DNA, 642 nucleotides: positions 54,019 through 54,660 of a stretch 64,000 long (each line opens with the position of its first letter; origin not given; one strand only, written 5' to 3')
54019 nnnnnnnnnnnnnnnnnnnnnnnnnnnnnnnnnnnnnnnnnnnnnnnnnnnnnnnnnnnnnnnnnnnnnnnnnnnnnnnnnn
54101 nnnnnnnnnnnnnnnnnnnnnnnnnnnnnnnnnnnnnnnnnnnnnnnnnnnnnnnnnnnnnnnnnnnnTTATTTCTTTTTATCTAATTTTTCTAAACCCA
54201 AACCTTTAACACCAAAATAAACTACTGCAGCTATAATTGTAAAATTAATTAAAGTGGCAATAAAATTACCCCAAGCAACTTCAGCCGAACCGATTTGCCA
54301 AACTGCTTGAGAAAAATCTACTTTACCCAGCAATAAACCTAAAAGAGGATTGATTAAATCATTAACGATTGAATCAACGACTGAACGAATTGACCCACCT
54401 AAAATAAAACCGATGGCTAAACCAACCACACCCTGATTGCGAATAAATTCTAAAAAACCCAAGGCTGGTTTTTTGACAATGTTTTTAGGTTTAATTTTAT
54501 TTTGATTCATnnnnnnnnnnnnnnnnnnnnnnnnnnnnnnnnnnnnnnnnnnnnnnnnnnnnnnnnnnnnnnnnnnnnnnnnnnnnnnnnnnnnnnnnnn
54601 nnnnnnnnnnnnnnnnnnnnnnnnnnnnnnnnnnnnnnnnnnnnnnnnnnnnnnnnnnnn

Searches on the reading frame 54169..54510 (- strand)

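Call 79: search_protein_families(library=pfam, proteins=[window:54169-54510:-], max_evalue=0.001)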
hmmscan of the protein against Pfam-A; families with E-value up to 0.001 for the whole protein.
window:54169-54510:- (113 aa): 1 family
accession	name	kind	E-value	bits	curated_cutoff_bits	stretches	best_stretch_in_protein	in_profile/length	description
PF01741.23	MscL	-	5.1e-22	78.9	27.4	1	18-105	4-96/123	Large-conductance mechanosensitive channel, MscL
